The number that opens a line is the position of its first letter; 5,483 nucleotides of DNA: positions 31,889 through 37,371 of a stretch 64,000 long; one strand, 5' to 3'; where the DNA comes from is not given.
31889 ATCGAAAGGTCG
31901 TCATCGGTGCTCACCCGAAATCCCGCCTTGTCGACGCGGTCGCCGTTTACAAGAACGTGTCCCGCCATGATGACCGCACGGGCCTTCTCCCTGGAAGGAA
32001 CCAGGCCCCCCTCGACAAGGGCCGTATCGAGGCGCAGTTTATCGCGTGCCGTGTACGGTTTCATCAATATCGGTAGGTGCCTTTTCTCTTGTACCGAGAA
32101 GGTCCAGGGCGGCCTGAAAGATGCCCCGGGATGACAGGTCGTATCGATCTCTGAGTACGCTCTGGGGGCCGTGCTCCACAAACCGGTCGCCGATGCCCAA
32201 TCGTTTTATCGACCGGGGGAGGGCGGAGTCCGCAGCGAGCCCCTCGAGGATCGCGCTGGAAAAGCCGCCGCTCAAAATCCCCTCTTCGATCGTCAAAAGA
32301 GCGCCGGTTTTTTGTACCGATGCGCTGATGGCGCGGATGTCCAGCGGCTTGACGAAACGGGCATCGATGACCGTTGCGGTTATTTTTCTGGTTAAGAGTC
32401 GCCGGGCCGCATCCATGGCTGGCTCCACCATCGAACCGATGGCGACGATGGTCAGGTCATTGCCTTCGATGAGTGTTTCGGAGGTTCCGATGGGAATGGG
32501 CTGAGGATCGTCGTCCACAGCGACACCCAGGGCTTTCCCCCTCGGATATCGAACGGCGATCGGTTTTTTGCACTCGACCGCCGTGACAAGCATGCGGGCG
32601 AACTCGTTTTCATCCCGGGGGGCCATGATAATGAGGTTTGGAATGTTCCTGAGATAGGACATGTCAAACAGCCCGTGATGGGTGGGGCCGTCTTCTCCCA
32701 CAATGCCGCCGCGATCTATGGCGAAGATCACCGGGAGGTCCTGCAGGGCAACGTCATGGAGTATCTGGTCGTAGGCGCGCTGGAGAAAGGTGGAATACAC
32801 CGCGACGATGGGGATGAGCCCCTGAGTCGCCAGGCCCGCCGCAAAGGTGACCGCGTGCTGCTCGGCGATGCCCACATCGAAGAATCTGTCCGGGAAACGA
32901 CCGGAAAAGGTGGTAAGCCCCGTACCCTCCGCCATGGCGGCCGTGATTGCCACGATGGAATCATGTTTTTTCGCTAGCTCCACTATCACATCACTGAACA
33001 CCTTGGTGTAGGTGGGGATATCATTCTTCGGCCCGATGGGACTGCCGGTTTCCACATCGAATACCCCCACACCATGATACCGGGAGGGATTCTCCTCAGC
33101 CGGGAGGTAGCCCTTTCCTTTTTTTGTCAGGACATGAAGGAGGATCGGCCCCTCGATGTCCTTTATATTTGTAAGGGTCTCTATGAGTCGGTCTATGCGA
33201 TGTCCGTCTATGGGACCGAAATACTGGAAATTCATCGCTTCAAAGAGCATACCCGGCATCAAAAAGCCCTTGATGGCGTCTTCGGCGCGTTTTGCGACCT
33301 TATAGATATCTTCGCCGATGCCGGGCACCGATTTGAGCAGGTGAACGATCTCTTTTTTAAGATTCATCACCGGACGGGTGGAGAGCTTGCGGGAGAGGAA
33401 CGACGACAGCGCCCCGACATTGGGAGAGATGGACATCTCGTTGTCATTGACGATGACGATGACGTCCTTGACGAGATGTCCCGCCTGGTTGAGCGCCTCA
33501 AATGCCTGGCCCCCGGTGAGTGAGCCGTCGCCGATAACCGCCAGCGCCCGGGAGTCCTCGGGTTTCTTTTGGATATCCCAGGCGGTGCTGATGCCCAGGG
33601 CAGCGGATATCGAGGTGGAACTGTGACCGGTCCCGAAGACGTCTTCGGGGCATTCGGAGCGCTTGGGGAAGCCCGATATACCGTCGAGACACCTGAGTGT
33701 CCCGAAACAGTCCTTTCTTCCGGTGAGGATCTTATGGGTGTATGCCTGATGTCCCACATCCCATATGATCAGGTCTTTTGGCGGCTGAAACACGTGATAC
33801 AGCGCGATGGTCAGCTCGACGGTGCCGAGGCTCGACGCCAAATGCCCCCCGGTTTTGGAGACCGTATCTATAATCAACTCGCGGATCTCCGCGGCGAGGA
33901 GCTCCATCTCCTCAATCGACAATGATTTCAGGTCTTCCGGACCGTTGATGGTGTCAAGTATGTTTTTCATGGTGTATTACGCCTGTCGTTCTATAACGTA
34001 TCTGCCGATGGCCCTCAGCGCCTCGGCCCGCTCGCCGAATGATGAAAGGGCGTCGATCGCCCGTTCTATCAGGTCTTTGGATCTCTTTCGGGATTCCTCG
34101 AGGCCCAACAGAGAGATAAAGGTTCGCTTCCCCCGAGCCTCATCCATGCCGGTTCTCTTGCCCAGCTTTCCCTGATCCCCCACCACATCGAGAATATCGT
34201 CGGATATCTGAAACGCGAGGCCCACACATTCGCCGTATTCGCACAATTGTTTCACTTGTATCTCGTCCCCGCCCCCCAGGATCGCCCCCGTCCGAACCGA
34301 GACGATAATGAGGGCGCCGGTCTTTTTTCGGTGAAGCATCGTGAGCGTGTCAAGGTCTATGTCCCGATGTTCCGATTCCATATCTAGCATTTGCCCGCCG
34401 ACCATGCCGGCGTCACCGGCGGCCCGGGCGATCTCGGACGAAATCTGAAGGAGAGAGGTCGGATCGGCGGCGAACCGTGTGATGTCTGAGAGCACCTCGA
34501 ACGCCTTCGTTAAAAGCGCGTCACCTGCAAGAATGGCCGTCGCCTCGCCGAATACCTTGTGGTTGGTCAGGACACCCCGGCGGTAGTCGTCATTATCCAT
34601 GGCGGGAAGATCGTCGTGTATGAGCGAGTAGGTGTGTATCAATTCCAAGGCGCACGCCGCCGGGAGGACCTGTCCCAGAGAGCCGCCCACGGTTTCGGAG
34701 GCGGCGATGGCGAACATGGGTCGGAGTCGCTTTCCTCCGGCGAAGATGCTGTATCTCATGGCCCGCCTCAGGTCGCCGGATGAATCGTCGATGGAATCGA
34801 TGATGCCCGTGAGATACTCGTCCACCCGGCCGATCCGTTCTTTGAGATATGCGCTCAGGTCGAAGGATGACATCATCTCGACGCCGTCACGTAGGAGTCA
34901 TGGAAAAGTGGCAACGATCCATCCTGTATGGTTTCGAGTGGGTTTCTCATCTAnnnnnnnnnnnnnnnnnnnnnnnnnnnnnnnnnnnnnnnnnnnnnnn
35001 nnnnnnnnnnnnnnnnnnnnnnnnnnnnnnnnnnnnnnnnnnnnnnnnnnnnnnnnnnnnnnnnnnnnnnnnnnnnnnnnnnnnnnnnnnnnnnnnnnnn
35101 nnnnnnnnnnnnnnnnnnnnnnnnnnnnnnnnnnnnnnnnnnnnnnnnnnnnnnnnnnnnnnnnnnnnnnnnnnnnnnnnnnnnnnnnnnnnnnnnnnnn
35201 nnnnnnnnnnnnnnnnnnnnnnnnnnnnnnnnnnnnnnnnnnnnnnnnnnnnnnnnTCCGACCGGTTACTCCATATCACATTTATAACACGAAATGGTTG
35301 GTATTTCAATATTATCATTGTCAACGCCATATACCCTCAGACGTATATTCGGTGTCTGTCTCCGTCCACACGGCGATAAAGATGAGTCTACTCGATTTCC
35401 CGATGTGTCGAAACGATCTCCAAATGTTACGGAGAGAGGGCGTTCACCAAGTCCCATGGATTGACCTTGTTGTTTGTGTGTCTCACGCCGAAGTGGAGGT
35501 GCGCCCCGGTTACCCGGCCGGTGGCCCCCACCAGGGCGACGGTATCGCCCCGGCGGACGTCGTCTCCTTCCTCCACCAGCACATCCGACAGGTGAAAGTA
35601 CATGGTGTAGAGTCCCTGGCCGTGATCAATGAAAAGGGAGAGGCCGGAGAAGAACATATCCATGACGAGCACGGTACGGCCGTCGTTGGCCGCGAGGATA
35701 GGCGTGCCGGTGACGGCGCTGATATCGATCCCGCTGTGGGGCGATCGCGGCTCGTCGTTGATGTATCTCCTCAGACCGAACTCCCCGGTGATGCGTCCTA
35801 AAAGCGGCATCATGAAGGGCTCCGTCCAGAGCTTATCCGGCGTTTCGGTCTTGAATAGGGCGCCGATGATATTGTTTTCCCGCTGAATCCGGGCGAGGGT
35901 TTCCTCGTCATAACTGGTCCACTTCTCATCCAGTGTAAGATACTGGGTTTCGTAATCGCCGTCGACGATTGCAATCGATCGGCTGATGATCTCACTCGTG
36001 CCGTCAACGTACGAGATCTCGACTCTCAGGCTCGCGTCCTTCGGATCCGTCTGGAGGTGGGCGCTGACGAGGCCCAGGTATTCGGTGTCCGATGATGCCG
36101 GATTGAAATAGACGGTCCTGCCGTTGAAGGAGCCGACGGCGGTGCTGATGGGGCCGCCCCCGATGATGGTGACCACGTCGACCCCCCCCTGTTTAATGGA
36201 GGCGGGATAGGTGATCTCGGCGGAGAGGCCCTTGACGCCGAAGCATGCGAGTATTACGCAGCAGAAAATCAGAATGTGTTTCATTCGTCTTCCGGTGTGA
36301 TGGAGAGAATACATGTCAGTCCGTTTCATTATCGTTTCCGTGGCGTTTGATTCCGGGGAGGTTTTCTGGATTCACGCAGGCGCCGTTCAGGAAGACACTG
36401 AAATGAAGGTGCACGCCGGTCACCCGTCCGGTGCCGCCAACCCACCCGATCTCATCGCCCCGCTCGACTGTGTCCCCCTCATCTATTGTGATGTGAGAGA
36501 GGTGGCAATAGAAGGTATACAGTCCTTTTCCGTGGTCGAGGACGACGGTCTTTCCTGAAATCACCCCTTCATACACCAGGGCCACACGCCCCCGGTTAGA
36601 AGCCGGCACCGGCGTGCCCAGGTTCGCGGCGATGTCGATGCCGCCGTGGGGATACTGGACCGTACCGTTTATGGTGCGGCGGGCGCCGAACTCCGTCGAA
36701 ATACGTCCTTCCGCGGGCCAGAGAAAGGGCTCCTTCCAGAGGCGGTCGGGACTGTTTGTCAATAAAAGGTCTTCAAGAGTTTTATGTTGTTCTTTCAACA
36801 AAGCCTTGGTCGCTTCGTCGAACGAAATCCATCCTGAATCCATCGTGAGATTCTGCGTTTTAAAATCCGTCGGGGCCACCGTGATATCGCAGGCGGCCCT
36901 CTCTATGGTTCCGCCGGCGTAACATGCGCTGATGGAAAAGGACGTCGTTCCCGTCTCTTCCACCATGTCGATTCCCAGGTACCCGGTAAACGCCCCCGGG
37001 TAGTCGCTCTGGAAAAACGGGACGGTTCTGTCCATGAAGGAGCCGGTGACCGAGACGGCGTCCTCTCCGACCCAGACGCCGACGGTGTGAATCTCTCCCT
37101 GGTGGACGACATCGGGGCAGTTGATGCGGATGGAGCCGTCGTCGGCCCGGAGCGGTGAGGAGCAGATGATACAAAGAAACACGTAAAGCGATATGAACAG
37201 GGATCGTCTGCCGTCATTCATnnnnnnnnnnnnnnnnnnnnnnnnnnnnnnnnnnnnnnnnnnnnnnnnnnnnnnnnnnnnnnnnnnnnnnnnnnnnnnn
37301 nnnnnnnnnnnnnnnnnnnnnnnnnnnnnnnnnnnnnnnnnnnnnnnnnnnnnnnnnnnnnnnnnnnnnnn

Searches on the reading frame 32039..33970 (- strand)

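Call 7: search_protein_families(library=pfam, proteins=[window:32039-33970:-], max_evalue=0.001)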
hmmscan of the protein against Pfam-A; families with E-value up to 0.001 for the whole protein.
window:32039-33970:- (643 aa): 5 families
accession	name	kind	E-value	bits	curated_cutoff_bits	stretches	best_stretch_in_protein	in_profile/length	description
PF13292.11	DXP_synthase_N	-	1.4e-115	385.7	21.2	1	5-282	1-274/274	1-deoxy-D-xylulose-5-phosphate synthase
PF02779.29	Transket_pyr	-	2.1e-51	174.5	27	1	320-479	4-171/174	Transketolase, pyrimidine binding domain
PF02780.25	Transketolase_C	-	7.1e-31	107.1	25.9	1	497-617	3-124/124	Transketolase, C-terminal domain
PF00456.26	Transketolase_N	-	5.1e-05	22.9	22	0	137-185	142-191/334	Transketolase, thiamine diphosphate binding domain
PF00676.26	E1_dh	-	0.0002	20.9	22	1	118-183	104-167/300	Dehydrogenase E1 component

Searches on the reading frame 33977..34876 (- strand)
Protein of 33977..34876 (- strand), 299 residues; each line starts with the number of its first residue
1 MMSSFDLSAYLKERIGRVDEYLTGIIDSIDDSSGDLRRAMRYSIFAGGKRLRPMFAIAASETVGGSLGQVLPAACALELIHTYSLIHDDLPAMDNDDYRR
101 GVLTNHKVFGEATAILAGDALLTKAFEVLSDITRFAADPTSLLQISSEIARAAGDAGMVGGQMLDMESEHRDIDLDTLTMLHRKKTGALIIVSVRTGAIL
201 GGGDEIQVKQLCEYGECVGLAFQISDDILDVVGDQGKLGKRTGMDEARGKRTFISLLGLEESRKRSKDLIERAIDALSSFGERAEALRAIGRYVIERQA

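Call 7: search_protein_families(library=pfam, proteins=[window:33977-34876:-], max_evalue=0.001)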
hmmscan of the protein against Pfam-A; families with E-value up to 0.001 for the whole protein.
window:33977-34876:- (299 aa): 1 family
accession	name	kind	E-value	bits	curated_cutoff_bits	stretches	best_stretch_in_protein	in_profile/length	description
PF00348.22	polyprenyl_synt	-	1.6e-58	198.3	27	1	36-275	4-235/251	Polyprenyl synthetase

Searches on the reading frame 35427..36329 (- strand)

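Call 7: search_protein_families(library=pfam, proteins=[window:35427-36329:-], max_evalue=0.001)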
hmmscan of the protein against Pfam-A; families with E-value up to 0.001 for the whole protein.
window:35427-36329:- (300 aa): 1 family
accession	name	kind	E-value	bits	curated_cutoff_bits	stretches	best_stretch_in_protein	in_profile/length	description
PF01551.29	Peptidase_M23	-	3.2e-28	98.2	28.7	1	197-291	2-96/96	Peptidase family M23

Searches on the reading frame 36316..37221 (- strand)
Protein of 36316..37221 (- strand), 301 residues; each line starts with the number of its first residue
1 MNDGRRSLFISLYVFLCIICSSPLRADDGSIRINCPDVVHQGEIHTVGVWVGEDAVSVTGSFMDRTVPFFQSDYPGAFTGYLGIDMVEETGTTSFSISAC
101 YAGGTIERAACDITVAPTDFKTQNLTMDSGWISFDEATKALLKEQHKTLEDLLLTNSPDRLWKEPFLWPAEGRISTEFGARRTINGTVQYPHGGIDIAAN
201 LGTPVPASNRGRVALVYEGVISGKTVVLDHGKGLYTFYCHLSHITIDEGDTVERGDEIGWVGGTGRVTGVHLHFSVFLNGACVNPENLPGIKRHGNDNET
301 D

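Call 7: search_protein_families(library=pfam, proteins=[window:36316-37221:-], max_evalue=0.001)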
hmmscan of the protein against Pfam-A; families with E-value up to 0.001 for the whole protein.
window:36316-37221:- (301 aa): 1 family
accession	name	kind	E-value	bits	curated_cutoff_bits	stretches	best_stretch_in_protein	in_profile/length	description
PF01551.29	Peptidase_M23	-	1.1e-27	96.5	28.7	1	191-285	2-96/96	Peptidase family M23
